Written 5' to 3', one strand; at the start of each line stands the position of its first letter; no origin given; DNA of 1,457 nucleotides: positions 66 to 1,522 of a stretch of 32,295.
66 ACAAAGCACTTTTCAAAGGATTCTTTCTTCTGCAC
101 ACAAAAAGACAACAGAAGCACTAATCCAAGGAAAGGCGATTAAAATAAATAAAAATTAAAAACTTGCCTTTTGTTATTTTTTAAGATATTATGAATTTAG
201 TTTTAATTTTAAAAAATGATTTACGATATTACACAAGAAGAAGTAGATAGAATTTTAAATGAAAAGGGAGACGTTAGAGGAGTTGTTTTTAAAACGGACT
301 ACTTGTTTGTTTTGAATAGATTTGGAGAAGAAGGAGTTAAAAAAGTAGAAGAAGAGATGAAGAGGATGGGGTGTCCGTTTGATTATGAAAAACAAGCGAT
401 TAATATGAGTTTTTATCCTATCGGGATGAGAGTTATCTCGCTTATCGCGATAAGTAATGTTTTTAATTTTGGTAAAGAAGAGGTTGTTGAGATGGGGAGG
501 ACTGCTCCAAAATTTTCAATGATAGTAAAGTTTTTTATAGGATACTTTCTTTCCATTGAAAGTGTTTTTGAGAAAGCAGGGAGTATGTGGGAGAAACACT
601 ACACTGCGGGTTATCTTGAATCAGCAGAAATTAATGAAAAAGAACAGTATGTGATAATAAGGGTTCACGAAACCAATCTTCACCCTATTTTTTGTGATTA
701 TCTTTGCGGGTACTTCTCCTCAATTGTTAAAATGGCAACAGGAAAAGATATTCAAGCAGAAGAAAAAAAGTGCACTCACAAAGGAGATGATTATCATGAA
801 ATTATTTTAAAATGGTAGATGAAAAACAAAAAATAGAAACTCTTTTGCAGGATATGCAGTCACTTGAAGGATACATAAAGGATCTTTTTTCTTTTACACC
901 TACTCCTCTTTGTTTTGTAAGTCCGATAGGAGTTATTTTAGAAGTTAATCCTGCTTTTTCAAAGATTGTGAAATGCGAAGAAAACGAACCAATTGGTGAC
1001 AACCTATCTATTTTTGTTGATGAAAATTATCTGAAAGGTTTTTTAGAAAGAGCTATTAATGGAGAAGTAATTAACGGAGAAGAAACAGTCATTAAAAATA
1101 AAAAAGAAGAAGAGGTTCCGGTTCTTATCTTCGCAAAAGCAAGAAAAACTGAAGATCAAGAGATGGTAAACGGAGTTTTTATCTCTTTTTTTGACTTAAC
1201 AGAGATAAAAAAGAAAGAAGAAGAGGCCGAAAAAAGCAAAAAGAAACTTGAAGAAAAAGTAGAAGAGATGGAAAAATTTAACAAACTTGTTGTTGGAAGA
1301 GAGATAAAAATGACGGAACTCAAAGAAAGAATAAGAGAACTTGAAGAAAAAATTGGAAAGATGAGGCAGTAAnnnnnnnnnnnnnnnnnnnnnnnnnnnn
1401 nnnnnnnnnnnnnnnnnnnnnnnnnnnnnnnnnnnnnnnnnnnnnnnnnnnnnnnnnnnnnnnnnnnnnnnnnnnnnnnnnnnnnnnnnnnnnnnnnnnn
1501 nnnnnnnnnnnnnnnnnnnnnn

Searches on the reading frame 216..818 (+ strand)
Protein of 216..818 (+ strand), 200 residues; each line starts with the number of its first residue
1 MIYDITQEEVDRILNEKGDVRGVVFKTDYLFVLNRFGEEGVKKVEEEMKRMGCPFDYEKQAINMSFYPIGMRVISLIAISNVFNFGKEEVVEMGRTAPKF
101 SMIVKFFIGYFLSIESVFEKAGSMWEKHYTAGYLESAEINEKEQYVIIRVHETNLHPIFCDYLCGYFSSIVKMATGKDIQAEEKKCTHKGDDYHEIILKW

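Call 5: search_protein_families(library=pfam, proteins=[window:216-818:+], max_evalue=1)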
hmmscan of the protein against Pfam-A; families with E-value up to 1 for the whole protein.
window:216-818:+ (200 aa): 2 families
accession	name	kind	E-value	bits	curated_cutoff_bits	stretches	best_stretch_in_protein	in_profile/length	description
PF02830.23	V4R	-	0.00073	20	31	1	160-197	22-59/62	V4R domain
PF24227.1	DUF7443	-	0.094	12.8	27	0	77-99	21-43/58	Domain of unknown function (DUF7443)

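Call 62: search_solved_structures(query=A4, max_evalue=10, show_alignments=2)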
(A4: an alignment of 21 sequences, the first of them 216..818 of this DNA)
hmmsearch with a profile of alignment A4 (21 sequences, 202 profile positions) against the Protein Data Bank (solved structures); distinct sequences matched with E-value up to 10: 2.
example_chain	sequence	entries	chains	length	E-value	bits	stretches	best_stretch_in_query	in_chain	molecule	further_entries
4osr_A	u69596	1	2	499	0.26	14.1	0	7-49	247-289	Hax3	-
4osq_A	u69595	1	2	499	0.38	13.6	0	7-49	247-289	Hax3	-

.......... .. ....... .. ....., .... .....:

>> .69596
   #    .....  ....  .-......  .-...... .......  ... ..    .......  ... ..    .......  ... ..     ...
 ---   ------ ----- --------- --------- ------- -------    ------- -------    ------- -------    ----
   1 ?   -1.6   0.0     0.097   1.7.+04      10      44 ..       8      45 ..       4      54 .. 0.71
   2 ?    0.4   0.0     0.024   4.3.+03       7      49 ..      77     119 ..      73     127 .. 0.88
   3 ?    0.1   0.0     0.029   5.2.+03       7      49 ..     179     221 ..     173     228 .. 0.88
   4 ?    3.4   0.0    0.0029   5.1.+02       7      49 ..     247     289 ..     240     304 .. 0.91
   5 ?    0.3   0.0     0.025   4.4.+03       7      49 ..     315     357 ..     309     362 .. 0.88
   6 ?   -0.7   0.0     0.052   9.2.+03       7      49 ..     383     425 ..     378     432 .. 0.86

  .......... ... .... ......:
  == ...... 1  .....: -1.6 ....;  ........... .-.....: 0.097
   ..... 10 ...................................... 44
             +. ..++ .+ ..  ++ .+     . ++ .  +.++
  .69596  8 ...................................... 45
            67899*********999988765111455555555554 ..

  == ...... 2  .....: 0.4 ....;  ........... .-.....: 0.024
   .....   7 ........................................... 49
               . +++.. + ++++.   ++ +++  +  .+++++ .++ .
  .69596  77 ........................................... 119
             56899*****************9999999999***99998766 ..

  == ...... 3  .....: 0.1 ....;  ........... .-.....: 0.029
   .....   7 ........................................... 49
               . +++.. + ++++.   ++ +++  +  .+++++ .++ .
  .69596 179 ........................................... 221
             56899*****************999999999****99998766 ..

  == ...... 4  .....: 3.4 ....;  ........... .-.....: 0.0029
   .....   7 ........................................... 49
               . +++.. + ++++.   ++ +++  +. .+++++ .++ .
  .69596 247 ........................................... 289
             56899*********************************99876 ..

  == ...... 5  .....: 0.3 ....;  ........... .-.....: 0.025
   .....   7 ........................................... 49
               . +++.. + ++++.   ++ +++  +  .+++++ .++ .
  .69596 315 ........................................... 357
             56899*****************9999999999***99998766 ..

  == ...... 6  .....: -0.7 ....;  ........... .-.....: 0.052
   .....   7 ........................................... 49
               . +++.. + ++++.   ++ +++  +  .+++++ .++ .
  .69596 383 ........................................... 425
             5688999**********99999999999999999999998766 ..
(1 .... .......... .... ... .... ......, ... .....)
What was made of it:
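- Tried and rejected: A PDB profile search found nothing (call 62).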

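Call 63: search_protein_families(library=ncbifam, alignment_id=A4, max_evalue=0.01)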
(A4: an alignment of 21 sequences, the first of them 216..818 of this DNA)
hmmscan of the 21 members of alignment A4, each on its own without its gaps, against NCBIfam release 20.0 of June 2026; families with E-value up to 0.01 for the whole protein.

A. member 1, window:216-818:+ (200 aa): 0 families

B. families by the number of members that match (of 21 scanned): 1 family
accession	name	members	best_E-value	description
NF053755.1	MsvR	1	0.0073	transcriptional factor MsvR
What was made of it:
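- Tried and rejected: NCBIfam gave one weak MsvR hit among 21 members (call 63).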

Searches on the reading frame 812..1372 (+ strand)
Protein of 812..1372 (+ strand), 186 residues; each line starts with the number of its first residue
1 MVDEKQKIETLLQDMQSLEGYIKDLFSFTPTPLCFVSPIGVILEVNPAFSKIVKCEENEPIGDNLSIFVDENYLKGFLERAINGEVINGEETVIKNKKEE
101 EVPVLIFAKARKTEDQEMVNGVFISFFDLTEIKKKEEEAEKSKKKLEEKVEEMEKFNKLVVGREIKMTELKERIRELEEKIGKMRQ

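Call 5: search_protein_families(library=pfam, proteins=[window:812-1372:+], max_evalue=1)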
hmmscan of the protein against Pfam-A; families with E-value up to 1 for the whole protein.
window:812-1372:+ (186 aa): 9 families
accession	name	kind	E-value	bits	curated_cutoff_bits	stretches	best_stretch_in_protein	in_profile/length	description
PF13426.13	PAS_9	-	6.1e-07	30.1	27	1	32-131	3-103/103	PAS domain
PF00989.32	PAS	-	2.9e-06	27.7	22.6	1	29-121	10-105/113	PAS fold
PF08448.16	PAS_4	-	0.0016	19.1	23.1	1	29-131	4-107/110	PAS fold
PF13188.13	PAS_8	-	0.084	13.3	21.8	1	22-73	3-55/65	PAS domain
PF04102.17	SlyX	-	0.18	12.9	30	0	152-185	18-51/67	SlyX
PF08702.15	Fib_alpha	-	0.18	12.4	29.9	1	132-186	68-123/143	Fibrinogen alpha/beta chain family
PF10376.14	Mei5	-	0.26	11.6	28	1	94-185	77-166/207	Double-strand recombination repair protein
PF16526.10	CLZ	-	0.29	12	26.7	1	131-180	21-71/71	C-terminal leucine zipper domain of cyclic nucleotide-gated channels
PF15784.10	GPS2_interact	-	0.59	11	27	0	133-183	16-66/92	G-protein pathway suppressor 2-interacting domain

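Call 6: search_protein_families(library=ncbifam, proteins=[window:812-1372:+], max_evalue=1)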
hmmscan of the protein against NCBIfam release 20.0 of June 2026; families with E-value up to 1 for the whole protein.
window:812-1372:+ (186 aa): 10 families
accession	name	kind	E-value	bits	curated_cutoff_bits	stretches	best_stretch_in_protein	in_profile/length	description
TIGR00229.1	sensory_box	domain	2e-08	34.4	22.9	1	25-138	10-125/126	PAS domain S-box protein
NF008468.0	PRK11360.1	equivalog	1.4e-06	27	646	1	10-142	258-390/616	two-component system sensor histidine kinase AtoS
NF046044.1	PnpS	equivalog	5.8e-05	22.3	400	1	6-137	41-168/390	two-component system histidine kinase PnpS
NF041947.1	LuxQ_Vibrio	equivalog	0.0015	16.5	1200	1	8-97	337-423/843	quorum-sensing autoinducer 2 sensor kinase/phosphatase LuxQ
NF045487.1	ASRP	equivalog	0.0045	15.7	300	1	117-184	108-175/593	archaea-specific SMC-related protein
NF041831.1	NO_HK_NahK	exception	0.0058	14.6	1500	1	73-173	377-473/854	hybrid sensor histidine kinase/response regulator NahK/ErcS'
NF045675.1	PhdiestaseDibA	equivalog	0.032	12.6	980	1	40-140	98-200/623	phosphodiesterase DibA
NF002750.0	PRK02793.1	equivalog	0.044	14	103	1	153-182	24-53/72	phi X174 lysis protein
NF053781.1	cdiGMPphdstlr2612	equivalog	0.093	10.3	1600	1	16-151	11-153/1268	Tlr1612 family c-di-GMP phosphodiesterase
NF033930.1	pneumo_PspA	exception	0.35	9.5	850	1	111-184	141-218/659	pneumococcal surface protein A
